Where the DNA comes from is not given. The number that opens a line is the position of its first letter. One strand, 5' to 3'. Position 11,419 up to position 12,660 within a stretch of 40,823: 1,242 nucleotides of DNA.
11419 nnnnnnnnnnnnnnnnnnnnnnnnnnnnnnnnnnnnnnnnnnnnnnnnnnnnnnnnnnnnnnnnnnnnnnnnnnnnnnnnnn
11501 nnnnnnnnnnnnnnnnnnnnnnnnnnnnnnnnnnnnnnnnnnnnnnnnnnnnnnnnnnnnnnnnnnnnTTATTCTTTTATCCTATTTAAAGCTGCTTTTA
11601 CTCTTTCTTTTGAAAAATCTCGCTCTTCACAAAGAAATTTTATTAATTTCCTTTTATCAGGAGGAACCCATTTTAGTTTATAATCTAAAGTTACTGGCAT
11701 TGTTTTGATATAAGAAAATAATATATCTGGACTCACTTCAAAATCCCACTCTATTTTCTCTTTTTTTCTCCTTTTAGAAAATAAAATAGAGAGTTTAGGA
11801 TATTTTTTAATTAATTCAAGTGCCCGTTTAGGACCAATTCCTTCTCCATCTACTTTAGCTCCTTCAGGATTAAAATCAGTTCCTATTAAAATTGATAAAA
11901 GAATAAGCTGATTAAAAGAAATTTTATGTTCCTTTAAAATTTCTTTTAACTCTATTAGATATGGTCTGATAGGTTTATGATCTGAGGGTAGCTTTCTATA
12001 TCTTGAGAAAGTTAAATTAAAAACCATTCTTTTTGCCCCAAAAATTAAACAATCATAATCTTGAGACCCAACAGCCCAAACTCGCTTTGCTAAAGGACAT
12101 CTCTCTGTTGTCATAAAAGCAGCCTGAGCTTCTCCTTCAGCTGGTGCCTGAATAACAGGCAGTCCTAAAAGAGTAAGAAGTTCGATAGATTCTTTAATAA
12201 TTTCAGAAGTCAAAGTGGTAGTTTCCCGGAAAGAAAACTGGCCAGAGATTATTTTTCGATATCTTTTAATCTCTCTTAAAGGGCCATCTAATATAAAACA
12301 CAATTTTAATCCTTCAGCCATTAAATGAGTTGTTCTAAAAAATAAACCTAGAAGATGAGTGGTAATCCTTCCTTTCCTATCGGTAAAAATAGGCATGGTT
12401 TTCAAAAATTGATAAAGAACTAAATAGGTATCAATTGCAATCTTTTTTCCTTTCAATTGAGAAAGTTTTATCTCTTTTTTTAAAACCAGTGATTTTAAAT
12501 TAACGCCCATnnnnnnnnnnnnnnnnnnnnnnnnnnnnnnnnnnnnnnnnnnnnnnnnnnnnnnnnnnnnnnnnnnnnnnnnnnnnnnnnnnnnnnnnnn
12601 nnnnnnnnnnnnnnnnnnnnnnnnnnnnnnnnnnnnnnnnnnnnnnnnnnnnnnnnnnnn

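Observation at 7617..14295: Repair cluster combining stand-alone LigD Pol and PE modules with archaeal-type FEN1, EndoQ, DUF72, a propeller and two unknowns, with no Ku or ligase in view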

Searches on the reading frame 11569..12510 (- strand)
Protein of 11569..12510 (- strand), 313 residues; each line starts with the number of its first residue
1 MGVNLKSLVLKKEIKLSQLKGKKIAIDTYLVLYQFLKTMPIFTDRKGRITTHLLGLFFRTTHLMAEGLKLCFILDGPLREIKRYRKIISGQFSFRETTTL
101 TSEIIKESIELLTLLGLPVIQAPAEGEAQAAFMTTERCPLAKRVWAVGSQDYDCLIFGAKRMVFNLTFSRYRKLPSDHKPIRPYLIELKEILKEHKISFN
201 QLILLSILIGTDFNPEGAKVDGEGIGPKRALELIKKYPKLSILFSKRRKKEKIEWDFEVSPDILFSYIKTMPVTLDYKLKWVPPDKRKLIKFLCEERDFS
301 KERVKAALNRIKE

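Call 3: search_protein_families(library=pfam, proteins=[window:11569-12510:-], max_evalue=0.01)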
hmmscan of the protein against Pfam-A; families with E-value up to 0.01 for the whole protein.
window:11569-12510:- (313 aa): 2 families
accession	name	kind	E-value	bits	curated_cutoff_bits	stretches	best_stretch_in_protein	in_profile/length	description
PF00867.23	XPG_I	-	1.1e-20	74.2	24.9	1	116-212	1-89/89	XPG I-region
PF00752.23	XPG_N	-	5.8e-08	33.6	22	1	12-83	17-88/101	XPG N-terminal domain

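Call 4: search_protein_families(library=ncbifam, proteins=[window:11569-12510:-], max_evalue=0.01)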
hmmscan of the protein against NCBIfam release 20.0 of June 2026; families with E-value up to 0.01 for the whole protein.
window:11569-12510:- (313 aa): 2 families
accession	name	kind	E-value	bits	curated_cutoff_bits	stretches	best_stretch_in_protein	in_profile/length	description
TIGR03674.1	fen_arch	equivalog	2.9e-83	279.8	351.95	2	96-312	123-324/338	flap endonuclease-1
TIGR00600.1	rad2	subfamily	7.2e-21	74.3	1204.4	2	95-238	769-892/1039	DNA excision repair protein (rad2)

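Call 15: find_related_loci(query=window:11569-12510:-, collection=genome_contigs, flank=10000)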
Query window:11569-12510:- (313 aa) in genome_contigs; peptide patterns used: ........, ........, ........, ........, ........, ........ (x = any residue, [..] = any of these).
393 stretches matched a pattern; 259 encode a relative of the query (tblastn E <= 1e-3); the best 80 are kept; 80 distinct loci.
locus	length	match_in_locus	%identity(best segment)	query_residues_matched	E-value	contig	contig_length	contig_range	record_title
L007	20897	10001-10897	46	1-312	4e-82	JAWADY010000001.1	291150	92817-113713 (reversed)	MAG: Candidatus Woesearchaeota archaeon isolate QQ_201808_bins_88 QQ_201808_bins_88_scaffold_1, whole genome shotgun seq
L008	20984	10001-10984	42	1-312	3e-77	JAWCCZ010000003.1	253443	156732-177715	MAG: Thermofilaceae archaeon isolate JZ-1_201912_bins_31 JZ-1_201912_bins_31_scaffold_3, whole genome shotgun sequence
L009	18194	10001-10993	42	1-313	1e-75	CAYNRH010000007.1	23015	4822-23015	MAG TPA_asm: uncultured archaeon isolate binchicken_co357_130 genome assembly, contig: NODE_810_length_23015_cov_8.28336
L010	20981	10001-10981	41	1-311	8e-76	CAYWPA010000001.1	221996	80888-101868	MAG TPA_asm: uncultured Methanosarcinales archaeon isolate ERP125453_co1_72 genome assembly, contig: NODE_10_length_2219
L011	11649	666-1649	42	1-312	3e-74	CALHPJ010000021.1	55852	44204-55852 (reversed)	MAG: uncultured Thermofilaceae archaeon isolate S1_Bin_Bin_224_sub_1 genome assembly, contig: c_000001658192, whole geno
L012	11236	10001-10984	42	1-312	4e-74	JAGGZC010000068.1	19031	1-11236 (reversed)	MAG: Candidatus Woesearchaeota archaeon isolate AUK194 PB_MBMC_148_c_000000000066, whole genome shotgun sequence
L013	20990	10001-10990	41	1-313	1e-73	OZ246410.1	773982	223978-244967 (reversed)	MAG: uncultured Methanosarcinales archaeon isolate SRP193066_co2_46 genome assembly, chromosome: 1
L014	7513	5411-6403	41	1-312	3e-72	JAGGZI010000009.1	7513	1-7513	MAG: Candidatus Aenigmatarchaeota archaeon isolate AUK200 PB_MBMC_154_c_000000000021, whole genome shotgun sequence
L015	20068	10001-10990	42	1-313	1e-71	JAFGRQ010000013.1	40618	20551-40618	MAG: Candidatus Woesearchaeota archaeon isolate Zod_Metabat.845 k87_2415205, whole genome shotgun sequence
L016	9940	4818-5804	43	1-312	3e-71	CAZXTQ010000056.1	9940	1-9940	MAG TPA_asm: uncultured Methanosarcinales archaeon isolate SRP141376_co3_431 genome assembly, contig: NODE_18573_length_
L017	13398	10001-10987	41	1-313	2e-70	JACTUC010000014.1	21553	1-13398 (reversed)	MAG: Candidatus Methanomethyliaceae archaeon isolate SPRUCE.2016.3.metabat2.33 SPRUCE.2016.3_scaffold_1862, whole genome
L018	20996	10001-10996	39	1-313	1e-70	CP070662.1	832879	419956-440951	MAG: archaeon isolate bin779 chromosome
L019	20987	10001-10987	41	1-312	2e-70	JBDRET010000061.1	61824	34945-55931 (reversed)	MAG: Candidatus Woesearchaeota archaeon isolate MEGAHIT-group-1.33 k141_4279155, whole genome shotgun sequence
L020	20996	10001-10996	42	1-313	2e-70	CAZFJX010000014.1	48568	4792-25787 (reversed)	MAG TPA_asm: uncultured Desulfurococcales archaeon isolate SRP141552_co1_29 genome assembly, contig: NODE_232_length_485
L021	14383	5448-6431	39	1-312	2e-70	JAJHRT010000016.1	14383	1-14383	MAG: Thermofilum sp. isolate Bin P1 scaffold_210_c1, whole genome shotgun sequence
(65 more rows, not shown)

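Call 42: search_solved_structures(query=window:11569-12510:-, show_alignments=1, max_evalue=1e-20)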
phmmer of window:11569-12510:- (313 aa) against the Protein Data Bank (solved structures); distinct sequences matched with E-value up to 1e-20: 21.
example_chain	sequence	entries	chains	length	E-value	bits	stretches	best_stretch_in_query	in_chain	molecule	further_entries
1mc8_A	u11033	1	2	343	1.1e-63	218.5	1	97-312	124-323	Flap Endonuclease-1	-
1b43_A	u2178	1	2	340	2.8e-62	213.9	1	95-312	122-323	PROTEIN (FEN-1)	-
4wa8_A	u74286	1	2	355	2.7e-60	207.4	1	93-313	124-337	Flap endonuclease 1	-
2izo_A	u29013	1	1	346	9.5e-53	182.6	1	10-311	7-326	FLAP STRUCTURE-SPECIFIC ENDONUCLEASE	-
3ory_A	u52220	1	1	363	5.8e-51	176.7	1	97-310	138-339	flap endonuclease 1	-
1rxv_A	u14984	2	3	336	4.8e-48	167.1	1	104-312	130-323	Flap structure-specific endonuclease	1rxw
1a76_A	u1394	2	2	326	3.7e-43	151.1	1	96-310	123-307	FLAP ENDONUCLEASE-1 PROTEIN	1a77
5zog_A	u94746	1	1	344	7.5e-36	127.1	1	100-311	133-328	Flap endonuclease 1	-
5zof_A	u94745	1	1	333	8.4e-35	123.7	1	100-311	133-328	Flap endonuclease 1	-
5zod_A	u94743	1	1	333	1.2e-34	123.2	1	100-311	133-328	Flap endonuclease 1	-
5kse_A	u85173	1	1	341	1.3e-34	123.1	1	100-311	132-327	Flap endonuclease 1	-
3q8k_A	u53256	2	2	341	1.3e-34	123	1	100-311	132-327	Flap endonuclease 1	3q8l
9rci_A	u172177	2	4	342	1.3e-34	123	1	100-311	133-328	Flap endonuclease 1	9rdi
5fv7_A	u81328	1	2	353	1.5e-34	122.8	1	100-311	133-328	FLAP ENDONUCLEASE 1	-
1ul1_X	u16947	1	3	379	2e-34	122.4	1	100-311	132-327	Flap endonuclease-1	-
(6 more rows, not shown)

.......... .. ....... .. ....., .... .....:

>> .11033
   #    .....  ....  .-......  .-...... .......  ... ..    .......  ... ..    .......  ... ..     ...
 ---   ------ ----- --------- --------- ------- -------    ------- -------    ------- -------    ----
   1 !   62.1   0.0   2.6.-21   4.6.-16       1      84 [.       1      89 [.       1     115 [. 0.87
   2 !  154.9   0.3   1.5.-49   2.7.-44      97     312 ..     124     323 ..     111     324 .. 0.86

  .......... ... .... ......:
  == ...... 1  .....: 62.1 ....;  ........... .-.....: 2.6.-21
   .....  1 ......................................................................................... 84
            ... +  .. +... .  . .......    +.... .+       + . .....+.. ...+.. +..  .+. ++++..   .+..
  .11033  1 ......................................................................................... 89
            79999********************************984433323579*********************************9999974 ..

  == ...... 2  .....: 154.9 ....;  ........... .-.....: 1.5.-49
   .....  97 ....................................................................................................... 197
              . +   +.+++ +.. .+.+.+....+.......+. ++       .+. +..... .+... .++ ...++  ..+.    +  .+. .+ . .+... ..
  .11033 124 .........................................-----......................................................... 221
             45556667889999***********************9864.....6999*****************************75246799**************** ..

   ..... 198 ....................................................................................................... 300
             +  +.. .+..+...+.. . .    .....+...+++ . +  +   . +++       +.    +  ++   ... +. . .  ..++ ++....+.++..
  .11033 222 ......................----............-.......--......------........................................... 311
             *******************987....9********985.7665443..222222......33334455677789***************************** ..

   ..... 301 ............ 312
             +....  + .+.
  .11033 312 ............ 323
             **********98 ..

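Call 71: search_protein_families(library=padloc, proteins=[window:11569-12510:-], max_evalue=0.01)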
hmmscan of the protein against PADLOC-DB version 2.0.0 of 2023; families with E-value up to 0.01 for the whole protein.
window:11569-12510:- (313 aa): 0 families

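Call 84: predict_structure(protein=window:11569-12510:-)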
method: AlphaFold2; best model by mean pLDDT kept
length: 313 residues; sequences in the alignment: 1
mean_pLDDT: 39.3   pTM: 0.35
mean pLDDT of the five models: 39.3, 36.4, 33.0, 31.8, 30.9
residues with pLDDT >= 90: 0; 70-90: 9; 50-70: 65; < 50: 239
segments of 3 or more residues with pLDDT < 50: 1-105, 116-180, 210-223, 240-283, 310-313
pLDDT, mean of each block of 10 residues (from residue 1): 30 35 33 43 43 33 29 25 21 25 47 44 28 25 23 25 32 35 61 65 53 42 57 64 31 32 45 39 50 53 51 41
secondary structure, 60 per line:
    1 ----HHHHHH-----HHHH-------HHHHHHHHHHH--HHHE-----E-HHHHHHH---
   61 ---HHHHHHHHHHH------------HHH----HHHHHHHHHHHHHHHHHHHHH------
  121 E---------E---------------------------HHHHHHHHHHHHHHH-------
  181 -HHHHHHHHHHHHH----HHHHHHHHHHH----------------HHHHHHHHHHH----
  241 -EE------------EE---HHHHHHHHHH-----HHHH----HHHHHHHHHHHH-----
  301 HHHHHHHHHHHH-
elements in order: H5-10 H16-19 H27-37 H51-57 H64-74 H94-114 H159-173 H182-194 H199-209 H226-236 H261-270 H276-279 H284-295 H301-312

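Call 88: find_related_loci(query=window:11569-12510:-, collection=viral_contigs, flank=8000)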
Query window:11569-12510:- (313 aa) in viral_contigs; peptide patterns used: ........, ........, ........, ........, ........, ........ (x = any residue, [..] = any of these).
22 stretches matched a pattern, but none encodes a relative of the query by tblastn (E <= 1e-3).
